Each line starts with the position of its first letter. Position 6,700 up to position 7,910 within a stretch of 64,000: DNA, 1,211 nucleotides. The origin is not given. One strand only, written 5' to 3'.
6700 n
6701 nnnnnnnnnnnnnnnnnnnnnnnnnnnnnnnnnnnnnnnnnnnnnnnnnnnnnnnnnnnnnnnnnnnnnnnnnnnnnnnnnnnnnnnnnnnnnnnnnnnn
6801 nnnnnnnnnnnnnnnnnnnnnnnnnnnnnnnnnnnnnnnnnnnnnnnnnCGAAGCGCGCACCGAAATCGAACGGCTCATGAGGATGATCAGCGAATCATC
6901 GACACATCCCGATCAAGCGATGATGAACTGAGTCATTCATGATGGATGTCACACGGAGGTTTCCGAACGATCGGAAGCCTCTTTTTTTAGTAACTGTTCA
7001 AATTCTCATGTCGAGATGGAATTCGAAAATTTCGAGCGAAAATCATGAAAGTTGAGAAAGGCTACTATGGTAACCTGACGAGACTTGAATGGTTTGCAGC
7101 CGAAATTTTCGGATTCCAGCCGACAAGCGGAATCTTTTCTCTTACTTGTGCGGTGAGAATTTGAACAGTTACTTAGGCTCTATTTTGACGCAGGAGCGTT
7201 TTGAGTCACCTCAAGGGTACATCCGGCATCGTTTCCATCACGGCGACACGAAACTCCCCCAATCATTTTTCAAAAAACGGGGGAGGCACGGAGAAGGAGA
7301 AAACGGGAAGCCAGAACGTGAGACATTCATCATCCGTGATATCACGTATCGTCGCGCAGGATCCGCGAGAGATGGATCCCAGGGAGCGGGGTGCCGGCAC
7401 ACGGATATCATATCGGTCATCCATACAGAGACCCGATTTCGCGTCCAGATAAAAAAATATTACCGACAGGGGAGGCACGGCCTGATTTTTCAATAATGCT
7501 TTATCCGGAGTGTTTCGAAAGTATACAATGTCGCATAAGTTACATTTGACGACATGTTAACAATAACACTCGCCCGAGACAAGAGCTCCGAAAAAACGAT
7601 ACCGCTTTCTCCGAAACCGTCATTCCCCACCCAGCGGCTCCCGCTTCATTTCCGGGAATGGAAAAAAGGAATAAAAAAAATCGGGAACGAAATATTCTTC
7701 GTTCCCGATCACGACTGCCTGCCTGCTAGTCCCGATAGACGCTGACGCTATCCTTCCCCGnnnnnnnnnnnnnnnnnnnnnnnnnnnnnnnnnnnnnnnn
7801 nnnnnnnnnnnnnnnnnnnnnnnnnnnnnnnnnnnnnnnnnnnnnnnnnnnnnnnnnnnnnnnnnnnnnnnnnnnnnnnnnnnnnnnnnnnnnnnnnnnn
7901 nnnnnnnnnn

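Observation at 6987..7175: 183-bp MITE-like element with perfect 19-bp terminal inverted repeats and TTA target-site duplication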

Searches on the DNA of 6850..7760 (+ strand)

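Call 8: search_rna_families(source=window, start=6850, end=7350, threshold=evalue, max_evalue=10, show_alignments=3)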
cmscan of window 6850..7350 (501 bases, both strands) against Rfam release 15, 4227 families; matches with E-value up to 10: 7.
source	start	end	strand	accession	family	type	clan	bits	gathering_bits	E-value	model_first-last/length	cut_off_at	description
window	7002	7126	+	RF00804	mir-240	Gene; miRNA;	-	17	67.5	2.6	1-99/99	no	mir-240 microRNA precursor family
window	6953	6991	+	RF00489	ctRNA_p42d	Gene; antisense;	-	15.7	50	1.8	1-46/46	no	ctRNA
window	7303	7337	-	RF00095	snoPyro_CD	Gene; snRNA; snoRNA; CD-box;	CL00132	12.4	45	9.5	1-58/58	no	Pyrococcus C/D box small nucleolar RNA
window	7304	7337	-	RF01307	sR55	Gene; snRNA; snoRNA; CD-box;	-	11.9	35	5.9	1-65/65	no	Small nucleolar RNA sR55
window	6874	6944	+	RF01142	sR19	Gene; snRNA; snoRNA; CD-box;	-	10.7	45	5.2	1-63/63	no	Small nucleolar RNA sR19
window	6916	6959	+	RF01145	sR14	Gene; snRNA; snoRNA; CD-box;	-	10.1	38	4.5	1-54/54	no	Small nucleolar RNA sR14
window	6916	6959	+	RF01133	sR3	Gene; snRNA; snoRNA; CD-box;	-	9.1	41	9.1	1-55/55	no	Small nucleolar RNA sR3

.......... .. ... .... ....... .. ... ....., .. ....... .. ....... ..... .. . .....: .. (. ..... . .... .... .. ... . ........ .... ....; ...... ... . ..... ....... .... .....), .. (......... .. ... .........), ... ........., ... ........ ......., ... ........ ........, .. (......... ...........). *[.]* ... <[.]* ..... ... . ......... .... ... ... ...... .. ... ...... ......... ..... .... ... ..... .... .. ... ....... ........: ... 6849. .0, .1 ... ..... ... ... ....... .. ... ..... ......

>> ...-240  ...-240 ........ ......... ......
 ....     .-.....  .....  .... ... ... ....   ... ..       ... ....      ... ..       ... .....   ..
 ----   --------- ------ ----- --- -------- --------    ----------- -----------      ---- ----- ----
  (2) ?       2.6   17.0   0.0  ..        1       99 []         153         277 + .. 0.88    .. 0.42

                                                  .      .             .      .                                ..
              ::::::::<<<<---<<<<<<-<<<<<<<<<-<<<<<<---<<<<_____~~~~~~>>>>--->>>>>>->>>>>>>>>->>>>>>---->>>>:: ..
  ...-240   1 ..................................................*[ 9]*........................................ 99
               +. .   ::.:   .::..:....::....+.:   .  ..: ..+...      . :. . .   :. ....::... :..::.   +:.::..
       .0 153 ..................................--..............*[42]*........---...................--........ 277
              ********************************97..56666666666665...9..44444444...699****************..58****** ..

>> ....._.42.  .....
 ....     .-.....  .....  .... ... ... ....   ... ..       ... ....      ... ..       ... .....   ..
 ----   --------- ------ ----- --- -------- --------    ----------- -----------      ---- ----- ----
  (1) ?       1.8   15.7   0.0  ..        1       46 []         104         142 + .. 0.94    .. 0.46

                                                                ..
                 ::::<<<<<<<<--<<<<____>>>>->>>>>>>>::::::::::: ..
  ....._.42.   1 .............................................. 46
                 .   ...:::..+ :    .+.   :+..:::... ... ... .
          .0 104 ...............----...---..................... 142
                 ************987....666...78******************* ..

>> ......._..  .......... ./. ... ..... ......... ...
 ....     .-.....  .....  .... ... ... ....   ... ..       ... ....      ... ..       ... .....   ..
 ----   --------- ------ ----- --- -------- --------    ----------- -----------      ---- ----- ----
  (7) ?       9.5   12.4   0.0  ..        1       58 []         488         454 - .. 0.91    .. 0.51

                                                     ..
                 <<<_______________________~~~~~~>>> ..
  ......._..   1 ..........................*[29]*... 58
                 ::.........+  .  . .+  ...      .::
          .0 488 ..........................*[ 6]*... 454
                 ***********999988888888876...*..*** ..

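Call 31: build_rna_model(alignment_id=A2)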
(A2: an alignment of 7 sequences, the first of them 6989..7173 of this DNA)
Model R1 built from alignment A2 (7 sequences, 195 columns); structure: RNAalifold consensus.
model positions 187; base pairs 65; branch points 1; effective number of sequences 1.21; information 0.59 bits per position. Calibrated on 0.2 Mb of random sequence (short: E-values are rough).
structure used (alignment columns):
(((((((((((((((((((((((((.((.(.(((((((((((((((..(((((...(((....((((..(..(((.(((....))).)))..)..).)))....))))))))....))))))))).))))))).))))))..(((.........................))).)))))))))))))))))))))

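Call 32: search_with_rna_model(model_id=R1, sources=[window, L001, L002, L003, L004, L005, L006, L007, L008, L009, L010, L011, L012, L013, L014, L015, L016, L017, L018, L019, L020, L021, L022, L023, L024], max_evalue=10, make_alignment=true)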
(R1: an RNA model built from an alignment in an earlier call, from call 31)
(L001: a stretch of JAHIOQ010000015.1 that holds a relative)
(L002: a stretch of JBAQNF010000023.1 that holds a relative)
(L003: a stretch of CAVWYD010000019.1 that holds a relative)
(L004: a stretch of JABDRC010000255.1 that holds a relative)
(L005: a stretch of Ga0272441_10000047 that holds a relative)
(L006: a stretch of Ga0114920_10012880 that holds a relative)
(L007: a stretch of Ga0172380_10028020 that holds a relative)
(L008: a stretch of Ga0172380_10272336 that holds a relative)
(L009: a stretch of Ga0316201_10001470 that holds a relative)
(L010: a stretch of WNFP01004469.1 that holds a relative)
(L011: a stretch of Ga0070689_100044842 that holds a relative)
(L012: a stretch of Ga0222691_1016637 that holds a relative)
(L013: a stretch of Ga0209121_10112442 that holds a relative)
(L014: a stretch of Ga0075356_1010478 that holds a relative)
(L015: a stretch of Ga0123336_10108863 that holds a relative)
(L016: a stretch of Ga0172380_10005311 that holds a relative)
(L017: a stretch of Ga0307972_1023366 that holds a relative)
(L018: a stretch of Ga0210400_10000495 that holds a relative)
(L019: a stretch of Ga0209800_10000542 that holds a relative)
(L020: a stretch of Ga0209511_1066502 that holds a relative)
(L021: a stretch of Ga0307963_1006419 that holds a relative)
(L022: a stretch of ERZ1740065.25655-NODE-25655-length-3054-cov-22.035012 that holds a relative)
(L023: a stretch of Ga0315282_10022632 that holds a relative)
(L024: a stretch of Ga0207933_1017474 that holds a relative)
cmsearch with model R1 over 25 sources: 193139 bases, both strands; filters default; matches with E-value up to 10: 20.
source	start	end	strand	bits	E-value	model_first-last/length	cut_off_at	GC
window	6989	7173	+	191.1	5.1e-45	1-187/187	no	0.41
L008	123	308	+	187.7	3.6e-44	1-187/187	no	0.37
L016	7413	7598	-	187.1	5.1e-44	1-187/187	no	0.39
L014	1412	1598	+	183.9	3.1e-43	1-187/187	no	0.47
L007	1727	1918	-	183.5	3.9e-43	1-187/187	no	0.34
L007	4061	4252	-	175.9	2.9e-41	1-187/187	no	0.32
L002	3075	3228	-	128.5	1.3e-29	1-187/187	no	0.37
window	46930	47092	-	82.1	3.3e-18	1-187/187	no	0.48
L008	123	308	-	40.6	5.5e-08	1-187/187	no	0.37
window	6989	7173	-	38.9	1.4e-07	1-187/187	no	0.41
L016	7413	7598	+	37.8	2.8e-07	1-187/187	no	0.39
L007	1788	1889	+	35.8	8.3e-07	30-131/187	no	0.32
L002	3075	3228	+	35.8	8.7e-07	1-187/187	no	0.37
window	46930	47092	+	32.8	4.7e-06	1-187/187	no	0.48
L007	4100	4252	+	31.4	1e-05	1-187/187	no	0.31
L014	1443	1540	-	29.8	2.5e-05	32-129/187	no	0.45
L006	3860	3908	+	12.3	0.5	1-187/187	no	0.51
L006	3867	3903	-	11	1.1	1-187/187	no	0.49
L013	896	926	+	7.2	9.1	1-187/187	no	0.39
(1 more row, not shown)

Alignment A3: 20 matches aligned to the model, 331 columns, each read 5' to 3' on its own strand. Consensus structure (alignment columns), stored with it:
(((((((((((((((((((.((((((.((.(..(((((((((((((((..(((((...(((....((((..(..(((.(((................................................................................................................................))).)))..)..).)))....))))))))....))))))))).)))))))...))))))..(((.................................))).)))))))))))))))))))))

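Call 43: search_with_rna_model(model_id=R1, sources=[L025, L026, L027, L028, L029, L030, L031, L032, L033, L034], max_evalue=1)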
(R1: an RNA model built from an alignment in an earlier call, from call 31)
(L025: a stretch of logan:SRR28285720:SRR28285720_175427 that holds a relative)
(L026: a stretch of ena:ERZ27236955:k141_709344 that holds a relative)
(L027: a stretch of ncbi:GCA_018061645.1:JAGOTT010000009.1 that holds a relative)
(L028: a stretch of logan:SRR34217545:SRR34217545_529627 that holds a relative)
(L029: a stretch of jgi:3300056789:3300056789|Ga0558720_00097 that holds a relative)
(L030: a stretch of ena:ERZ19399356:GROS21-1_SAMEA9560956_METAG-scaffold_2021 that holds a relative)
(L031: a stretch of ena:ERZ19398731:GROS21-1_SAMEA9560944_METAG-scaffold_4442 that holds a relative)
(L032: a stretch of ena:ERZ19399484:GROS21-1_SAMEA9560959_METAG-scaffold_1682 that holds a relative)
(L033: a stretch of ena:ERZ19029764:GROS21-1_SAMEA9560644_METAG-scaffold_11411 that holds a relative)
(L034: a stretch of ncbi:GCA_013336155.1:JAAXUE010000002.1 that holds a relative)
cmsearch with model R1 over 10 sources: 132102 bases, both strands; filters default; matches with E-value up to 1: 5.
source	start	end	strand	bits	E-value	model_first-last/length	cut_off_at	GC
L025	2756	2918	+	82.1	2.3e-18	1-187/187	no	0.48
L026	50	212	+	82.1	2.3e-18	1-187/187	no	0.48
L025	7656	7752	-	57.8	2.2e-12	90-187/187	5'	0.44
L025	2756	2918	-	32.8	3.2e-06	1-187/187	no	0.48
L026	50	212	-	32.8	3.2e-06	1-187/187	no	0.48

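Call 50: search_with_rna_model(model_id=R1, sources=[L035, L036, L037, L038], max_evalue=1)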
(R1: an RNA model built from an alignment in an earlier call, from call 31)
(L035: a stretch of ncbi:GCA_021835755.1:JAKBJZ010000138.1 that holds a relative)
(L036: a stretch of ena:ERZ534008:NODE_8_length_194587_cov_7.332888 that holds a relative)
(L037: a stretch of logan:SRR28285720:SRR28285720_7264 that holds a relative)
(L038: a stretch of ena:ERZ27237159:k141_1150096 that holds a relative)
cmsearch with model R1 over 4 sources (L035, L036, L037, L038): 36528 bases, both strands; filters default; matches with E-value up to 1: 9.
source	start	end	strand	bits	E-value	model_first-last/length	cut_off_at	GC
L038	769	952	-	170.3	1.3e-40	1-187/187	no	0.43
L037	1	114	-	83.2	3.5e-19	1-116/187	3'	0.45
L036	5040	5202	+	82.1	6.3e-19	1-187/187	no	0.48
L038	822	927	+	39.2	2.3e-08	27-133/187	no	0.44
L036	5040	5202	-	32.8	9e-07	1-187/187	no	0.48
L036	10608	10661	-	22.6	0.00029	1-187/187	no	0.37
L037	784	837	-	22.6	0.00029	1-187/187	no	0.37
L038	1622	1675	-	22.6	0.00029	1-187/187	no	0.37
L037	1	114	+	17.1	0.0063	45-187/187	5'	0.45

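Call 56: search_with_rna_model(model_id=R1, sources=[window, L002, L007, L008, L014, L016, L038], max_evalue=1e-10, make_alignment=true)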
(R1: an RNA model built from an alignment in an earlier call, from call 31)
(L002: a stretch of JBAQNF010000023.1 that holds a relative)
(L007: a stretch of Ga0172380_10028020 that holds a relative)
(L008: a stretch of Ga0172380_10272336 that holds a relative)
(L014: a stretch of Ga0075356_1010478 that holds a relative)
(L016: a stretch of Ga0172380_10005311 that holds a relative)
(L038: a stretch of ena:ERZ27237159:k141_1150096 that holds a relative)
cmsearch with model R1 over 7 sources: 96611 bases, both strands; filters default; matches with E-value up to 1e-10: 9.
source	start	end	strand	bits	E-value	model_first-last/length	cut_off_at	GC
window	6989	7173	+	191.1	2.6e-45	1-187/187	no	0.41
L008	123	308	+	187.7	1.8e-44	1-187/187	no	0.37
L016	7413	7598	-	187.1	2.5e-44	1-187/187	no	0.39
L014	1412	1598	+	183.9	1.5e-43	1-187/187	no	0.47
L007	1727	1918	-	183.5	1.9e-43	1-187/187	no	0.34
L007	4061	4252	-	175.9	1.4e-41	1-187/187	no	0.32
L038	769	952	-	170.3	3.4e-40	1-187/187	no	0.43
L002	3075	3228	-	128.5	6.3e-30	1-187/187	no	0.37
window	46930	47092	-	82.1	1.7e-18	1-187/187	no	0.48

Alignment A4: 9 matches aligned to the model, 202 columns, each read 5' to 3' on its own strand. Consensus structure (alignment columns), stored with it:
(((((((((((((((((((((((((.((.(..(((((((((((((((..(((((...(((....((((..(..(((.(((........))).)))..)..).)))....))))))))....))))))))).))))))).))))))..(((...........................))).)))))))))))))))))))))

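Call 62: search_with_rna_model(model_id=R1, sources=[L039, L040, L041, L042, L043], max_evalue=0.01)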
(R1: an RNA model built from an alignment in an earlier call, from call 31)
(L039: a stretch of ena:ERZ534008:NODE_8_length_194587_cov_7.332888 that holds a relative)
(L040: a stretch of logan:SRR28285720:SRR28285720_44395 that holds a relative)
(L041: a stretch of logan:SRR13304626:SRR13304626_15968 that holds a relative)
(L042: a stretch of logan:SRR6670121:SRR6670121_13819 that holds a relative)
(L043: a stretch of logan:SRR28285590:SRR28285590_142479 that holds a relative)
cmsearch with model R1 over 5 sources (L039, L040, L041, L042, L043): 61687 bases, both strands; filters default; matches with E-value up to 0.01: 6.
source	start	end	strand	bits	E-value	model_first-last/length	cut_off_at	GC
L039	8198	8382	+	191.1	1.6e-45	1-187/187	no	0.41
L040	4670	4854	+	191.1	1.6e-45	1-187/187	no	0.41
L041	979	1163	+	191.1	1.6e-45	1-187/187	no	0.41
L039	8198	8382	-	38.9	4.5e-08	1-187/187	no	0.41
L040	4670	4854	-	38.9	4.5e-08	1-187/187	no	0.41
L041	979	1163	-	38.9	4.5e-08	1-187/187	no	0.41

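Call 72: search_with_rna_model(model_id=R1, sources=[L044, L045, L046, L047, L048, L049, L050, L051, L052, L053, L054, L055, L056, L057, L058, L059, L060, L061, L062, L063, L064, L065, L066, L067, L068, L069, L070, L071, L072, L073, L074, L075, L076, L077, L078, L079, L080, L081, L082, L083, L084, L085, L086, L087, L088, L089, L090, L091, L092, L093, L094, L095, L096, L097, L098, L099, L100, L101, L102, L103, L104, L105, L106, L107, L108, L109, L110, L111, L112, L113, L114, L115, L116, L117, L118, L119, L120, L121], max_evalue=0.01)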
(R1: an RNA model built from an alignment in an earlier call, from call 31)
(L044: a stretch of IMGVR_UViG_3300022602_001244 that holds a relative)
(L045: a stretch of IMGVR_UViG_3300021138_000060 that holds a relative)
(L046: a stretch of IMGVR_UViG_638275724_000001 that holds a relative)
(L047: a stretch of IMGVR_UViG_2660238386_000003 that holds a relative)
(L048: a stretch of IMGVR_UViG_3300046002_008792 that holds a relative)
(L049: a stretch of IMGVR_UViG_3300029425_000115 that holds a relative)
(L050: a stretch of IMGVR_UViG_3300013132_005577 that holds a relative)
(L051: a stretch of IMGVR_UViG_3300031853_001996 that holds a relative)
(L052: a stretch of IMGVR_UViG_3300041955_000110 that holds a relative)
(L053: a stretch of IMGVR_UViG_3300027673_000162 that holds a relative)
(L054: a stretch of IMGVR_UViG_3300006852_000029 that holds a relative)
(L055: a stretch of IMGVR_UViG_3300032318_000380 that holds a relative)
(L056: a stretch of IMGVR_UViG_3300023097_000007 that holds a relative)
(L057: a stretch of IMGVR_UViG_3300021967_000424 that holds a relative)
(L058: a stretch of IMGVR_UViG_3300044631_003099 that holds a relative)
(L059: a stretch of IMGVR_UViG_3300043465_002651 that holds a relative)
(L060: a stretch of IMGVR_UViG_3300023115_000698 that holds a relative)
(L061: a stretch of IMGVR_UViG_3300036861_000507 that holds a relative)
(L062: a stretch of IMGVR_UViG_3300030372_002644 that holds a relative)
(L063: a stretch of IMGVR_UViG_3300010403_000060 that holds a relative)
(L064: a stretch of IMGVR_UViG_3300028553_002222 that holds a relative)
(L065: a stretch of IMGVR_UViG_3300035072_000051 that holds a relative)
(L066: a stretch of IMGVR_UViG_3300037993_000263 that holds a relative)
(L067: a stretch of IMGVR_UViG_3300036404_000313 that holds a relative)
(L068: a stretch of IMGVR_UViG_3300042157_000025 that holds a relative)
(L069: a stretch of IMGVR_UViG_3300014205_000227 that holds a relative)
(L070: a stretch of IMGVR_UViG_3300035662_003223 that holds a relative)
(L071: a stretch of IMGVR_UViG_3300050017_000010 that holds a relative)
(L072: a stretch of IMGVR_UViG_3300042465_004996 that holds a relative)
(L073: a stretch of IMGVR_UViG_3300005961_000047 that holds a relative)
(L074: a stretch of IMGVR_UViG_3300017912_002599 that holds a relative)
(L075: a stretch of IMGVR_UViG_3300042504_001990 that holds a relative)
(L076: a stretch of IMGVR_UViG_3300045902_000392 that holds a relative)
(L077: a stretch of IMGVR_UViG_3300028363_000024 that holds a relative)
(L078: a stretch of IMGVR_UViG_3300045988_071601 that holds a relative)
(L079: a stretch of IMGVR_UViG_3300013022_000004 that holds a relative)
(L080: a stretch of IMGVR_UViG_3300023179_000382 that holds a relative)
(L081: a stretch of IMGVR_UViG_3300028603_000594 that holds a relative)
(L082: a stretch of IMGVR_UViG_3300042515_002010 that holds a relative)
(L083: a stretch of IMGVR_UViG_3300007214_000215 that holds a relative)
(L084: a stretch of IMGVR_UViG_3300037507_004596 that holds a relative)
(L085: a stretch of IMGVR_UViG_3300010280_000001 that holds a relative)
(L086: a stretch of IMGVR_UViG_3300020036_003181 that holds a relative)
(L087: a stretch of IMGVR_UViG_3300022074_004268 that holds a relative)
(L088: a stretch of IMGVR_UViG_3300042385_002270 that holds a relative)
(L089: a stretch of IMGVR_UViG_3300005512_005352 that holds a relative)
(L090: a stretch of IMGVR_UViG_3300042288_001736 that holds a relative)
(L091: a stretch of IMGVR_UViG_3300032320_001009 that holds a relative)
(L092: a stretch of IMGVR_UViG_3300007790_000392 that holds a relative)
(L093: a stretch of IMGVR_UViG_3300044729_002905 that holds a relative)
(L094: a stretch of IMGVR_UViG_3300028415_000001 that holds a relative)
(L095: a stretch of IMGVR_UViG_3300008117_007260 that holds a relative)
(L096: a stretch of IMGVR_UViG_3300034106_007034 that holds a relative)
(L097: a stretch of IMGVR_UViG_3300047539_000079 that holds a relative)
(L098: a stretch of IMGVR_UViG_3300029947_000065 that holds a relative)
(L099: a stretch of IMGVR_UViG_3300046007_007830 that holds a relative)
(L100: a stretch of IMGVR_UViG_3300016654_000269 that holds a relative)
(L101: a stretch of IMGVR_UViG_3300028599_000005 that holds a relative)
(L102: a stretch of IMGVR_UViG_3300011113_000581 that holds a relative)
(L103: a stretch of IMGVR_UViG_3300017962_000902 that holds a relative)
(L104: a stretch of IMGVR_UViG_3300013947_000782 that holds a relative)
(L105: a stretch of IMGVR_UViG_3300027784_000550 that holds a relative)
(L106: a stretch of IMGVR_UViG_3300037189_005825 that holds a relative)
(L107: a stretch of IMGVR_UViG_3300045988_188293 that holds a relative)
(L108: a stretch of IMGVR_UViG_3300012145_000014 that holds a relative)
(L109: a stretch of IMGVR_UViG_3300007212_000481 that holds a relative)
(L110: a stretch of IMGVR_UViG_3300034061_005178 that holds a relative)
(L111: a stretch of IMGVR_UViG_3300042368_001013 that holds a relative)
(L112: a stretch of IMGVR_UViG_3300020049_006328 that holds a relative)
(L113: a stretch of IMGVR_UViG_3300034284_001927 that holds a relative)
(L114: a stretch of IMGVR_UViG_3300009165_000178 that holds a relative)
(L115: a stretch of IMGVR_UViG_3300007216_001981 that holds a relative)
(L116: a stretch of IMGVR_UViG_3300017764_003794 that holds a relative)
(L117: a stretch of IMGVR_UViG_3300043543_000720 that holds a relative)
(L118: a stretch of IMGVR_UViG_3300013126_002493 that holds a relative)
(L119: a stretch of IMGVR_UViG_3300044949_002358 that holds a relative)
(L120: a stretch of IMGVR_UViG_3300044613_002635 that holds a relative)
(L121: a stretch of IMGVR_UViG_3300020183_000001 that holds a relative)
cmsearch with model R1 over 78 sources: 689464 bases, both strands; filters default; matches with E-value up to 0.01: 0.
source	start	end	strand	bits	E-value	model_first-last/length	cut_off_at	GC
